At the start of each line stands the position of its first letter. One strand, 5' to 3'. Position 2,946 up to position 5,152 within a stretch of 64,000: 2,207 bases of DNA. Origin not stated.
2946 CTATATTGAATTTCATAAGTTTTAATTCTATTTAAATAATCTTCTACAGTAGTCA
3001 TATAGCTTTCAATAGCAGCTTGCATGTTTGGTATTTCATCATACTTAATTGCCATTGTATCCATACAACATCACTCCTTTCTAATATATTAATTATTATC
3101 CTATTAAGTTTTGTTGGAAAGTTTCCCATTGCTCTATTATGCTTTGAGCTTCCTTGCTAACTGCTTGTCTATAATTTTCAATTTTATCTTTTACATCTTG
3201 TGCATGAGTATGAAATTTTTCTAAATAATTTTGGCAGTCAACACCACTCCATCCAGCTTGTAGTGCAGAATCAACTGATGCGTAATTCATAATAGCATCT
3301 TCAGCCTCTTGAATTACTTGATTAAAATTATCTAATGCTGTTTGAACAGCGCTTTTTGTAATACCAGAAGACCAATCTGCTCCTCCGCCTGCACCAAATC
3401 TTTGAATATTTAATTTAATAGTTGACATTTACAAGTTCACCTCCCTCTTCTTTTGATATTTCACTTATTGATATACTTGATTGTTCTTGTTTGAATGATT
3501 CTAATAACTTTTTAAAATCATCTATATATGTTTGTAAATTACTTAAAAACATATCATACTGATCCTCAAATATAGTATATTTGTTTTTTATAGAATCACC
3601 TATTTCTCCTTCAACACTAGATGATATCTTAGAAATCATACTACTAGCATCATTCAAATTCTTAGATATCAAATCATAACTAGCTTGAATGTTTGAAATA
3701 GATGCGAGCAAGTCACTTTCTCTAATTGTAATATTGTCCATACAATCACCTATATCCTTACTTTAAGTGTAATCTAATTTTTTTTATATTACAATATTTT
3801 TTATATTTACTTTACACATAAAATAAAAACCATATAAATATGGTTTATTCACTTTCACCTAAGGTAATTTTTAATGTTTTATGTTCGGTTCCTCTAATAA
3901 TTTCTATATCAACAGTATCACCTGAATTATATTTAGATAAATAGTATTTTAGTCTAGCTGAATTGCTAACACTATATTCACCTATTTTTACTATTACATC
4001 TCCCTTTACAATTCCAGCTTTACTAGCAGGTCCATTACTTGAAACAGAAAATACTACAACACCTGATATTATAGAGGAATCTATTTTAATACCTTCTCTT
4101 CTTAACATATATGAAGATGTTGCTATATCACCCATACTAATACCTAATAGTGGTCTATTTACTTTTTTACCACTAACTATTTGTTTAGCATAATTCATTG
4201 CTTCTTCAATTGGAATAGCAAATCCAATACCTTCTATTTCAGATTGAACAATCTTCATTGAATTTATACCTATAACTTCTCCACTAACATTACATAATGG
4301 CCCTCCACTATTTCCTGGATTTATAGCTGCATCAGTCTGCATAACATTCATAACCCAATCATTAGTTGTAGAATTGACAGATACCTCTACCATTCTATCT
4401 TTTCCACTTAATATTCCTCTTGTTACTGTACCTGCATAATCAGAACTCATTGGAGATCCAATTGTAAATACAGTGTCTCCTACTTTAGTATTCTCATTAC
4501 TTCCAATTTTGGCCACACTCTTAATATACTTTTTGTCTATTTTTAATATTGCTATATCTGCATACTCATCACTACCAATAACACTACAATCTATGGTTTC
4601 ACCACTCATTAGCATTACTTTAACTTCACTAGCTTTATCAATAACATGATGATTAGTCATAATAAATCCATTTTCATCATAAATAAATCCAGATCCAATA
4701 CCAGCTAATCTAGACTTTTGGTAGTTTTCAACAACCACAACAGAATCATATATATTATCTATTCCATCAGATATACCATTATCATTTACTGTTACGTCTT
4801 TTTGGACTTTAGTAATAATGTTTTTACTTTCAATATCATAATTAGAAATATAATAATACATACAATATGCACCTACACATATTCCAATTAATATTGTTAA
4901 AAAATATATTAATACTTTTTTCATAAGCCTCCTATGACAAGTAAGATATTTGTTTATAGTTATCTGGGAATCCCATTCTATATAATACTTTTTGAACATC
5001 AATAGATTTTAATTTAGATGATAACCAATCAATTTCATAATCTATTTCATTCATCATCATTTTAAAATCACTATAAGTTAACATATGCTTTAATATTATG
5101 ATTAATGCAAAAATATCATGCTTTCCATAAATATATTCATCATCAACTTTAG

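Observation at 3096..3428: WXG100-like protein carrying an N-terminal leader resembling the Prp-cleaved extension of ribosomal protein L27 and phage capsid proteins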

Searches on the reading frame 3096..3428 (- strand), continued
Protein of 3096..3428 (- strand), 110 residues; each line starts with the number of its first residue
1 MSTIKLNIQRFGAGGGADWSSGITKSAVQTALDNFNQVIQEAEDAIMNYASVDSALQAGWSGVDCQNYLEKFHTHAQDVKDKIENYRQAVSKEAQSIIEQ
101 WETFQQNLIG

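Call 50: search_protein_families(library=pfam, proteins=[L010:8784-9350:-, L011:17438-17962:-, L003:16585-17157:-, L010:168-1538:+, L011:18035-18703:-], max_evalue=1)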
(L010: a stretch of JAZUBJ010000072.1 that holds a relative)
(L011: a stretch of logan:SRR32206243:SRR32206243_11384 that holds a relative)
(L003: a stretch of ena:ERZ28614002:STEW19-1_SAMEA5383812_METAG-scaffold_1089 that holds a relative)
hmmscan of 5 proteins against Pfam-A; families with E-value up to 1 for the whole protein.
L010:8784-9350:- (188 aa): 4 families
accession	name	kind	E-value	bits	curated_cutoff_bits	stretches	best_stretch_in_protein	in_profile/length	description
PF04473.18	DUF553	-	3.1e-07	30.4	20.5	1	8-105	19-112/140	Transglutaminase-like domain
PF25189.1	Tad8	-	0.026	14.7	27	1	64-112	31-73/76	Type II Thoeris inhibitor Tad8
PF14156.11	AbbA_antirepres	-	0.072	13.4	27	1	82-129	20-62/63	Antirepressor AbbA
PF01841.26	Transglut_core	-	0.1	13.3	23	1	29-79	31-76/108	Transglutaminase-like superfamily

L011:17438-17962:- (174 aa): 1 family
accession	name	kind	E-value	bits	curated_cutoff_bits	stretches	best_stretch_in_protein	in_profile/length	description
PF04473.18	DUF553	-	2.2e-06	27.6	20.5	1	11-105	25-112/140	Transglutaminase-like domain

L003:16585-17157:- (190 aa): 1 family
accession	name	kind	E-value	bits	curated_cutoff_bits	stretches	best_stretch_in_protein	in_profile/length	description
PF04473.18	DUF553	-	0.0073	16.2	20.5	1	19-107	30-113/140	Transglutaminase-like domain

L010:168-1538:+ (456 aa): 2 families
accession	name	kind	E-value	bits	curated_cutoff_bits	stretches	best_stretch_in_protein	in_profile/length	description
PF00246.29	Peptidase_M14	-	7.7e-37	127.9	21.6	1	141-385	11-245/286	Zinc carboxypeptidase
PF24827.1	AstE_AspA_cat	-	0.053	13.5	25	0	170-213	3-46/192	Succinylglutamate desuccinylase/Aspartoacylase catalytic domain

L011:18035-18703:- (222 aa): 8 families
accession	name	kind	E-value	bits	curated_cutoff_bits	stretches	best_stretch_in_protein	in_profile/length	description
PF17915.7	zf_Rg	-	0.00096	19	25.5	1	178-208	8-38/49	Reverse gyrase zinc finger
PF12773.13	DZR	-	0.0085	16.7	27.3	1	175-207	10-39/45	Double zinc ribbon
PF17032.10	Zn_ribbon_15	-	0.061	14.6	28.9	1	172-205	32-65/73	zinc-ribbon family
PF24460.1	DUF7575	-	0.084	12.7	28.5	1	178-198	4-23/28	Domain of unknown function (DUF7575)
PF22747.2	Zn_ribbon_DUF2089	-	0.19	12.3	27.6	1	180-201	1-21/32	DUF2089 zinc ribbon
PF23455.1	DUF7129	-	0.24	11.6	30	1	174-189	24-39/45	Domain of unknown function (DUF7129)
PF07282.18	Cas12f1-like_TNB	-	0.3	11.7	26.3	1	158-201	9-49/60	Cas12f1-like, TNB domain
PF06295.17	ZapG-like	-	0.31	11.5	33.5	1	37-85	1-51/123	Z-ring associated protein G-like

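Call 59: find_encoding_contigs(protein=P0030, flank=10000, max_places=2)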
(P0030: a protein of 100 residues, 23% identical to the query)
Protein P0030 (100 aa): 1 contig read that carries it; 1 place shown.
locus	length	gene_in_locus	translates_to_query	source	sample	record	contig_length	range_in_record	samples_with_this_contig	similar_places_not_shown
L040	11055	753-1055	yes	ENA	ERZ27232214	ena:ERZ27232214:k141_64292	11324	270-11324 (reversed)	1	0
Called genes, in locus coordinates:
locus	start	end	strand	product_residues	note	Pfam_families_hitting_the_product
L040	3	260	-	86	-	?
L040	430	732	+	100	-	-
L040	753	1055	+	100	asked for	-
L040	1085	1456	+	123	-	-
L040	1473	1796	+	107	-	-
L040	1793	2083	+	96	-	-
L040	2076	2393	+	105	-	-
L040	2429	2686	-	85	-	-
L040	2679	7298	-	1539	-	PF01580:FtsK_SpoIIIE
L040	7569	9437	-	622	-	PF07963:N_methyl (weak)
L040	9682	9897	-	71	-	PF03840:SecG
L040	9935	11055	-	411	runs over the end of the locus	PF03952:Enolase_N, PF00113:Enolase_C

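Call 66: list_cluster_members(proteins=[L010:1949-2275:+, L010:10326-11861:+, P0043, P0046, P0058, P0059, P0061, P0076, P0077, P0078])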
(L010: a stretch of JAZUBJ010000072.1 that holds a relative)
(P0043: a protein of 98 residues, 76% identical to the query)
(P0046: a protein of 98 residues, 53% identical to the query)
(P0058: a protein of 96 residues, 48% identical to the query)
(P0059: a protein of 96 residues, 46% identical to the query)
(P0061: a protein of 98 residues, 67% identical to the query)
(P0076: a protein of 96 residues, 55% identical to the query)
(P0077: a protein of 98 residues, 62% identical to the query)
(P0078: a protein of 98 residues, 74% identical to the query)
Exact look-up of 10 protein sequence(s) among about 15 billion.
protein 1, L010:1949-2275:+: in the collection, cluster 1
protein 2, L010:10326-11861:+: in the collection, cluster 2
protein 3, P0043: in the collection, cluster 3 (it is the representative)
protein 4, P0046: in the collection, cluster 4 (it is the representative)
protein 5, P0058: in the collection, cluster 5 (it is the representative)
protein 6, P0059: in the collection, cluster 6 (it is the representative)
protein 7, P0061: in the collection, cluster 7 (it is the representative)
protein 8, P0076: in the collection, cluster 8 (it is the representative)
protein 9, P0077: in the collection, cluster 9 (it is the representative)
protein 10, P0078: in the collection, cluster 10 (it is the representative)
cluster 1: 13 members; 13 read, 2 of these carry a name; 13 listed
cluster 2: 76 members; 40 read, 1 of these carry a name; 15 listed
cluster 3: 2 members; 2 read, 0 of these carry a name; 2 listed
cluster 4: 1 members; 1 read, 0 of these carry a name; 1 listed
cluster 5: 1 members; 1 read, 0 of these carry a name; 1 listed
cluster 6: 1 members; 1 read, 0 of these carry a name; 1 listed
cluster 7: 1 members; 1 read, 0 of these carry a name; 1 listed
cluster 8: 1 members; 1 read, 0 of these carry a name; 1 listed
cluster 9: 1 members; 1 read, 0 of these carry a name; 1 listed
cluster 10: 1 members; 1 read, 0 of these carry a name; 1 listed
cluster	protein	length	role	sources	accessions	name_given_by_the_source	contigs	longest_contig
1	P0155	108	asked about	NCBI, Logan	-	-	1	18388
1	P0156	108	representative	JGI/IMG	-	uncharacterized protein YukE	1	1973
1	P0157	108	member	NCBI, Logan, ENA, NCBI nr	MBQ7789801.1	MAG: hypothetical protein IJ399_00905 [Bacilli bacterium] | hypothetical protein [Bacilli bacterium]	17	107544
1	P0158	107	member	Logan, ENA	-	-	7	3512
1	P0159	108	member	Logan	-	-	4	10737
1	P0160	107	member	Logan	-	-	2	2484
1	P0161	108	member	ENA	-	-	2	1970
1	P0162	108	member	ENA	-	-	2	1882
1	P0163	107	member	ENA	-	-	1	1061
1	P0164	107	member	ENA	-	-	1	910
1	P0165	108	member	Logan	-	-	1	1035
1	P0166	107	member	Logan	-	-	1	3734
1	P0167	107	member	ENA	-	-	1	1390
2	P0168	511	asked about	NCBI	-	-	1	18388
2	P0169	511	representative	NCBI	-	-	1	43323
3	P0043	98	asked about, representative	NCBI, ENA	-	-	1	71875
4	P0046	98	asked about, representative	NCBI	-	-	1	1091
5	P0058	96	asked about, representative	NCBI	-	-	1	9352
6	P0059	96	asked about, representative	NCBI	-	-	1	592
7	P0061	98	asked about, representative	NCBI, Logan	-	-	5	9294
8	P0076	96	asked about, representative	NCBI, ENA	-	-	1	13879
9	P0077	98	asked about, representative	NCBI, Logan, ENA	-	-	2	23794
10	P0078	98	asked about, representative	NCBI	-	-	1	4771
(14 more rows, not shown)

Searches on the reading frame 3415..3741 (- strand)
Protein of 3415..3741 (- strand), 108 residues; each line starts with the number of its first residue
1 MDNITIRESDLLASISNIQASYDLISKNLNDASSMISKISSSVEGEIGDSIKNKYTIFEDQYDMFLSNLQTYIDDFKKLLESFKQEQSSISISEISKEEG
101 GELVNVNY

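Call 3: search_protein_families(library=pfam, proteins=[window:3415-3741:-], max_evalue=1)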
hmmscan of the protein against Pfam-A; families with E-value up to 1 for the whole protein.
window:3415-3741:- (108 aa): 9 families
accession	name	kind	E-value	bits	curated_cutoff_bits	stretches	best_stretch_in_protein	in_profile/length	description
PF04740.18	LXG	-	0.0031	17.9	26.5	1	11-93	8-90/202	LXG domain of WXG superfamily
PF00302.23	CAT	-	0.0072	16.8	23.5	1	25-87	58-119/205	Chloramphenicol acetyltransferase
PF03961.19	FapA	-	0.023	14.8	31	1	6-92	149-237/272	Flagellar Assembly Protein A beta solenoid domain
PF12948.12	MSP7_C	-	0.032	15.4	27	1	38-90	13-64/125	MSP7-like protein C-terminal domain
PF21718.4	KH_DTX3L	-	0.067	13.4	27.4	0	61-100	49-88/128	DTX3L, KH-like domain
PF06009.19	Laminin_II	-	0.08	13.4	33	1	12-92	9-88/138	Laminin Domain II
PF21329.2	CYP38_PsbQ-like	-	0.09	13.7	27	1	20-87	37-97/117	Peptidyl-prolyl cis-trans isomerase CYP38-like, PsbQ-like domain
PF04108.17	ATG17_like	-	0.27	11.1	43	2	47-97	117-169/355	Autophagy protein ATG17-like domain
PF02671.26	PAH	-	0.6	10.3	21.3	0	74-96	4-24/45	Paired amphipathic helix repeat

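Call 6: search_protein_families(library=ncbifam, proteins=[window:3415-3741:-], max_evalue=1)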
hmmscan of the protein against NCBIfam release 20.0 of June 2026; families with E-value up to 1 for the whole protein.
window:3415-3741:- (108 aa): 4 families
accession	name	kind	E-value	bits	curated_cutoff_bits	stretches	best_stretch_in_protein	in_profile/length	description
NF033951.2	Cas12d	equivalog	8.8e-05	20.9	250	1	14-92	372-450/1180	type V CRISPR-associated protein Cas12d/CasY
NF009266.0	PRK12623.1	equivalog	0.0052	16.7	144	1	13-84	4-75/133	flagellar basal body rod protein FlgB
NF000491.1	chloram_CatA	equivalog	0.017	15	270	1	25-87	56-118/208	type A chloramphenicol O-acetyltransferase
NF035934.1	ESAT6_2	subfamily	0.018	15.2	100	1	3-90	2-89/96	pore-forming ESAT-6 family protein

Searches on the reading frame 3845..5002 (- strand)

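Call 3: search_protein_families(library=pfam, proteins=[window:3845-5002:-], max_evalue=1)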
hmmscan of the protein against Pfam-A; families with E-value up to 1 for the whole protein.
window:3845-5002:- (385 aa): 7 families
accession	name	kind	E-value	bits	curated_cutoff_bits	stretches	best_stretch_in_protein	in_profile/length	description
PF13365.12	Trypsin_2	-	4e-30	105.9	27.6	1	103-246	1-144/144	Trypsin-like peptidase domain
PF00089.32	Trypsin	-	1.1e-19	71.6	20.6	1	102-269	26-217/220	Trypsin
PF13180.12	PDZ_2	-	9.2e-17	61.5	27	1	286-381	3-80/80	PDZ domain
PF00595.29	PDZ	-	1.2e-06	29.2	23.2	1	302-368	11-80/81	PDZ domain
PF17820.7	PDZ_6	-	5.2e-05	23.4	27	1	319-355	4-40/54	PDZ domain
PF10459.15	Peptidase_S46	-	0.00039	19.7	22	1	223-259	626-662/698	Peptidase S46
PF06837.17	Fijivirus_P9-2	-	0.16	12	27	1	25-87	80-144/178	Fijivirus P9-2 protein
